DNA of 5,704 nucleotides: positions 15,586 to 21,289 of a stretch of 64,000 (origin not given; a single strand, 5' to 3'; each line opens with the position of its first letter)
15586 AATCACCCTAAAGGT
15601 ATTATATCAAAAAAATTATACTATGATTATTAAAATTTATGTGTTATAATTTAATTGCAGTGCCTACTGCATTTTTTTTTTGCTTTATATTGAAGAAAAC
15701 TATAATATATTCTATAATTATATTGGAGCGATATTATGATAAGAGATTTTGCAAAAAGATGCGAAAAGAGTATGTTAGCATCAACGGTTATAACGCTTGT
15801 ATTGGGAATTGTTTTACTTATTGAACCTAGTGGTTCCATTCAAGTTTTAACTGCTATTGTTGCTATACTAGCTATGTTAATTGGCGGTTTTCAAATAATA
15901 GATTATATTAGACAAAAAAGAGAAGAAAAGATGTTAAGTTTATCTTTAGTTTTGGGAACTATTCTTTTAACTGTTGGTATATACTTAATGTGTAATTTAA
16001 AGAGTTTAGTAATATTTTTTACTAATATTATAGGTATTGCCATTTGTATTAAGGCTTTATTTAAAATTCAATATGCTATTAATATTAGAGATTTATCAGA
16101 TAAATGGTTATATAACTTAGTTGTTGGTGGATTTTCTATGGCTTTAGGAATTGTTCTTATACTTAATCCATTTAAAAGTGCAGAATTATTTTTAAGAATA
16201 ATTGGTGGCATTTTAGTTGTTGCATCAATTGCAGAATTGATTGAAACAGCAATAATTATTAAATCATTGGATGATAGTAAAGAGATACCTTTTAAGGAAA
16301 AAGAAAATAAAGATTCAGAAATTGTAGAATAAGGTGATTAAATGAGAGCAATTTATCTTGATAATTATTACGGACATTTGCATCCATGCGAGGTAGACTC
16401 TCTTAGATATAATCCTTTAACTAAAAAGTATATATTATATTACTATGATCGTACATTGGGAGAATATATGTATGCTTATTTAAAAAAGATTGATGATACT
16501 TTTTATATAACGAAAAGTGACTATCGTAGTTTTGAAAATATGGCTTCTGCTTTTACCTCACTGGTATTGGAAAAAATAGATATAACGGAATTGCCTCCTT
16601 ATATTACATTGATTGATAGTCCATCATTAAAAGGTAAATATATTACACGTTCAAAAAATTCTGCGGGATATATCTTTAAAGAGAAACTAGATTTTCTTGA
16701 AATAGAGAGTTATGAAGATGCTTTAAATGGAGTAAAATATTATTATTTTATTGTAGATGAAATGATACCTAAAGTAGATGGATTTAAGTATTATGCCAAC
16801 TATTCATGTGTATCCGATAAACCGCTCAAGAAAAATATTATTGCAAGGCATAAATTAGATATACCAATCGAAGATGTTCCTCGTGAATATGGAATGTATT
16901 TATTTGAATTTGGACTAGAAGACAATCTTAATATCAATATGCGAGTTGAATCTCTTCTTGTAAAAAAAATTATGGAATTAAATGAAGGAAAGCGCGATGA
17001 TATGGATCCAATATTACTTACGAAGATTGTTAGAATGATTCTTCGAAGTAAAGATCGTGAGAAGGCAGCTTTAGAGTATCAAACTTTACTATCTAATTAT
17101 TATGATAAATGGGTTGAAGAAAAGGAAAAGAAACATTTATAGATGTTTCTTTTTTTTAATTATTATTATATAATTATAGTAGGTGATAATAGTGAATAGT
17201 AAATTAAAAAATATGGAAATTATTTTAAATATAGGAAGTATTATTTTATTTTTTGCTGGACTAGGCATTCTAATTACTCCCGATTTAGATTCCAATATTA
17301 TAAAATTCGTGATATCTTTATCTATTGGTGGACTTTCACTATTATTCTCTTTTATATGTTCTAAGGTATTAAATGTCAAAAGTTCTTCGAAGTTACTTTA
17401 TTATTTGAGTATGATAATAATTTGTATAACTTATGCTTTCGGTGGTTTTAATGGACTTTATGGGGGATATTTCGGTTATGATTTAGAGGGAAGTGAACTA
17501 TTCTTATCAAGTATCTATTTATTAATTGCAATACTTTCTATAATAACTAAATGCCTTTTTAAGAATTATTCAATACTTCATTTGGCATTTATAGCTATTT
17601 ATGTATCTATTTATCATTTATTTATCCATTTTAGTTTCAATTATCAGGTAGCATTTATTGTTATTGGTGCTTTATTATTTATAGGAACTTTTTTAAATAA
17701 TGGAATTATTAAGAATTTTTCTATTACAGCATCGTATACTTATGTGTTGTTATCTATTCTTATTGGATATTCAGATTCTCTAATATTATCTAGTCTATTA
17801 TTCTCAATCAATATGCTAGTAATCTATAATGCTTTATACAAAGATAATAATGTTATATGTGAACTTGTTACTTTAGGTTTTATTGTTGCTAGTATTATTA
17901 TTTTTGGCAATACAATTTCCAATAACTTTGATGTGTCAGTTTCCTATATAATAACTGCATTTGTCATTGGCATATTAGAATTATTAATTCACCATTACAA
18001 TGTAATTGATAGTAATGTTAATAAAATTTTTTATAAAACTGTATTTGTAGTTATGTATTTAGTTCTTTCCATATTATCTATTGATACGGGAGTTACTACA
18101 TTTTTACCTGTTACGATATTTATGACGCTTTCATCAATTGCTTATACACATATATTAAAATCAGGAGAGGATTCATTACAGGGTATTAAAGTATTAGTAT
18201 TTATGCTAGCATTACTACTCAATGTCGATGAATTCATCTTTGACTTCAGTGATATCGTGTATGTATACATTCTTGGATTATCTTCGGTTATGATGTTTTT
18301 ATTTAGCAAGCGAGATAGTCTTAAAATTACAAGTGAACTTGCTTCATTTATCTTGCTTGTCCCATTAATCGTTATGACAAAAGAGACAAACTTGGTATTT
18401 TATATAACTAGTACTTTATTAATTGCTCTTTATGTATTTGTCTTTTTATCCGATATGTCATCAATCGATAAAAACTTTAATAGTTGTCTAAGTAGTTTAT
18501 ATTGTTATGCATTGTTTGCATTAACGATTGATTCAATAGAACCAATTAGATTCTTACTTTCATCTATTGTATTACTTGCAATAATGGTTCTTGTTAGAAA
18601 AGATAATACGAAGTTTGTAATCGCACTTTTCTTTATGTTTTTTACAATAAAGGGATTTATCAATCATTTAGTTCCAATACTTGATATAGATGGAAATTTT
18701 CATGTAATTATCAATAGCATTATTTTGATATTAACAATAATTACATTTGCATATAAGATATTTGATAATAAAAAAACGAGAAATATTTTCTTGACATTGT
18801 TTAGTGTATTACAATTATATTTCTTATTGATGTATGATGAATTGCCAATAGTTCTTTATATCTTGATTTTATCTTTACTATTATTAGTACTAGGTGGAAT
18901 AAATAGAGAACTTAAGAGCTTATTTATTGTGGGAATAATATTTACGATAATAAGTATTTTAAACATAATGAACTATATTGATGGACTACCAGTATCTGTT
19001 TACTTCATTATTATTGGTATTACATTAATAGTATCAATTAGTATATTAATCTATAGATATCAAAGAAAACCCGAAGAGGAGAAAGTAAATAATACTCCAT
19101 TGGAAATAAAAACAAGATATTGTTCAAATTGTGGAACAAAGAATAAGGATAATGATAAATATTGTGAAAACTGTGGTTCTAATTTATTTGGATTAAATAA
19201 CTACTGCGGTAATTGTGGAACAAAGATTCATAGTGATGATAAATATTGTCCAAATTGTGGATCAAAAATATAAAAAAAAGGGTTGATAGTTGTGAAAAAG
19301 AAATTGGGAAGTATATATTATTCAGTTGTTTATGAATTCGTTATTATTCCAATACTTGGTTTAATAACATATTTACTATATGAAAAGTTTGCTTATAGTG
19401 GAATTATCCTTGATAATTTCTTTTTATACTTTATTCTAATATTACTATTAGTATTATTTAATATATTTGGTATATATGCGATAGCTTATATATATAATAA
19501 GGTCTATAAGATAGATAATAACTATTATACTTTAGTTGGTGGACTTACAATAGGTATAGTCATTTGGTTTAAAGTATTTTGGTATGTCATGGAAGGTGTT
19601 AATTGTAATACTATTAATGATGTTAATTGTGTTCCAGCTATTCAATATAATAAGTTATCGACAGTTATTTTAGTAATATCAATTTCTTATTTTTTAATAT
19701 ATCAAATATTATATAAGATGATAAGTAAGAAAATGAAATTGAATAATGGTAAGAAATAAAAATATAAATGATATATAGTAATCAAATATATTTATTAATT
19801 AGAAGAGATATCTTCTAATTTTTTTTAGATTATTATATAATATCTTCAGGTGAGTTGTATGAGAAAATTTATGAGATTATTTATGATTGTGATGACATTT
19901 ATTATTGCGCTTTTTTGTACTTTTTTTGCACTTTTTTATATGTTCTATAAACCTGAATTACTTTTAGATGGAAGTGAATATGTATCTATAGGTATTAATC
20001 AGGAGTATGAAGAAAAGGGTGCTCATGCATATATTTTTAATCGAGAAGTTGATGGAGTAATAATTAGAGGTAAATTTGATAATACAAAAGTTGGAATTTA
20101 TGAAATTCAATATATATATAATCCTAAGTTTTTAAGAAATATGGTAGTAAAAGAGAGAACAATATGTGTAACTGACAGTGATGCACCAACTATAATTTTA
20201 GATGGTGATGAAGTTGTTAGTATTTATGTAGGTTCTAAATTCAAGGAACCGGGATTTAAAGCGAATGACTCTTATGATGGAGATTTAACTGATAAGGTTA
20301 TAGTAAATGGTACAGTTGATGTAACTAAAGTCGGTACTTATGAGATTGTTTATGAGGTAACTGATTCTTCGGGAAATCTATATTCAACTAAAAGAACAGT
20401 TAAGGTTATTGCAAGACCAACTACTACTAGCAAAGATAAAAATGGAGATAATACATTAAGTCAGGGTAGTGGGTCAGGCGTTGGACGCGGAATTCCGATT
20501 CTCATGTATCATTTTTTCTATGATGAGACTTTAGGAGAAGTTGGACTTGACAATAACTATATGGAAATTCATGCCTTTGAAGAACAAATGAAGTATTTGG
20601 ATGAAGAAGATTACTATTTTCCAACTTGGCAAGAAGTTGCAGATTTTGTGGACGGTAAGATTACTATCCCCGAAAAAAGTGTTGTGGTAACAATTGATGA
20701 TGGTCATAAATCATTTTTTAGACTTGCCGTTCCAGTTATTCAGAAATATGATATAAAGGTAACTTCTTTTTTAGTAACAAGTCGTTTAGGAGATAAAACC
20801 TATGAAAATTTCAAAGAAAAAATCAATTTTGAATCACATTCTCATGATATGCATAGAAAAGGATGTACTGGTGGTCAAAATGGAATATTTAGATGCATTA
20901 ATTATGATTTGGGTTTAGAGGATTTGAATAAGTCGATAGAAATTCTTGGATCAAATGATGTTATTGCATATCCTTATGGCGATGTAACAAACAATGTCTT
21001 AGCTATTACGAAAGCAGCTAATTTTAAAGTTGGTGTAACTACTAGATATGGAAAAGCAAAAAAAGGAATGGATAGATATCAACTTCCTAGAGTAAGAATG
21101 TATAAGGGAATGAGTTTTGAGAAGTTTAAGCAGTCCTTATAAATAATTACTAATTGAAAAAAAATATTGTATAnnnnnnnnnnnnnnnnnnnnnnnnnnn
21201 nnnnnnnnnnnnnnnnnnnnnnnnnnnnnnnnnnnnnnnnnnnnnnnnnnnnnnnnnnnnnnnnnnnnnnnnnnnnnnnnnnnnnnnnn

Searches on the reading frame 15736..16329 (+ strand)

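Call 15: search_protein_families(library=pfam, proteins=[window:15736-16329:+], max_evalue=0.001)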
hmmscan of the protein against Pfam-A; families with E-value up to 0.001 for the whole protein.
window:15736-16329:+ (198 aa): 1 family
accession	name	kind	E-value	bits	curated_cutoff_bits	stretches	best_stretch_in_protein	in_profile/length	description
PF03729.18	DUF308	-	1.4e-17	64.2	25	3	18-85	4-72/73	Short repeat of unknown function (DUF308)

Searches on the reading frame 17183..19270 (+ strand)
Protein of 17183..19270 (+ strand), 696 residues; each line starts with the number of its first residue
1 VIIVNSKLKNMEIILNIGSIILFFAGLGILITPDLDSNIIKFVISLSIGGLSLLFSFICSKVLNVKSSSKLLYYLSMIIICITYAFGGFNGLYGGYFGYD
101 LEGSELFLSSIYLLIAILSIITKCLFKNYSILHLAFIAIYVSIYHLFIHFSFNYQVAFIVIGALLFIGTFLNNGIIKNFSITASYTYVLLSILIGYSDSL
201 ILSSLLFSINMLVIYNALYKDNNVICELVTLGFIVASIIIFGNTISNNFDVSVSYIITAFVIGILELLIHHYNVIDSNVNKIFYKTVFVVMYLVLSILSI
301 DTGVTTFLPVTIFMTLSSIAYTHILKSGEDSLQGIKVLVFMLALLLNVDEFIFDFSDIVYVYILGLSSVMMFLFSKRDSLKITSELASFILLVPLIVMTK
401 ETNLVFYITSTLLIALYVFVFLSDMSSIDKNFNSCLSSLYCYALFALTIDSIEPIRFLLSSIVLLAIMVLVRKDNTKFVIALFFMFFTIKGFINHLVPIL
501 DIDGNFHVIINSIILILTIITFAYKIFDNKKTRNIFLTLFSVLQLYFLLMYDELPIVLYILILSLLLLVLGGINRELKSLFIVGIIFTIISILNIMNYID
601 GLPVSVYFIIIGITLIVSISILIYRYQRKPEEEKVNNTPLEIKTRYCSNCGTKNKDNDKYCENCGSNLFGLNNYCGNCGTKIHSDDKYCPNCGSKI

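Call 15: search_protein_families(library=pfam, proteins=[window:17183-19270:+], max_evalue=0.001)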
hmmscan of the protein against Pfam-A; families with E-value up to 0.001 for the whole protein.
window:17183-19270:+ (696 aa): 7 families
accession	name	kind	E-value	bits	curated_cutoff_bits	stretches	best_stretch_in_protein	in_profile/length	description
PF13240.11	Zn_Ribbon_1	-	1.7e-13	50.3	25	2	646-668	1-23/23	zinc-ribbon domain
PF13248.11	Zn_ribbon_3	-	3.7e-09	36.2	27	2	673-696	3-26/26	zinc-ribbon domain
PF12773.13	DZR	-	5.4e-09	36.5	27.3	1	647-693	1-45/45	Double zinc ribbon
PF24463.1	DUF7577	-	6.4e-07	29.3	28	1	644-668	2-26/27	Domain of unknown function (DUF7577)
PF17032.10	Zn_ribbon_15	-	2.2e-06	28.8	28.9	0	672-693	52-73/73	zinc-ribbon family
PF18912.6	DZR_2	-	0.0001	22.5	27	1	646-692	9-55/56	Double zinc ribbon domain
PF09297.16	Zn_ribbon_NUD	-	0.00011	22.3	24.8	0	643-666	2-29/32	NADH pyrophosphatase zinc ribbon domain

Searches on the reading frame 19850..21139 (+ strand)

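Call 15: search_protein_families(library=pfam, proteins=[window:19850-21139:+], max_evalue=0.001)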
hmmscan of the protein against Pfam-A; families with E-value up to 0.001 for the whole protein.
window:19850-21139:+ (430 aa): 3 families
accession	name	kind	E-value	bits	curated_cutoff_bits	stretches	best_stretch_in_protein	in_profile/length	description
PF16403.11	Bact_surface_Ig-like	-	2.1e-29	101.8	27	2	116-186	2-71/71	Bacterial surface protein, Ig-like domain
PF01522.26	Polysacc_deac_1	-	3.7e-10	40.3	23.1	1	273-394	4-123/124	Polysaccharide deacetylase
PF07523.18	Big_3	-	3.2e-05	24.5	21.2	0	124-172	7-59/68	Bacterial Ig-like domain (group 3)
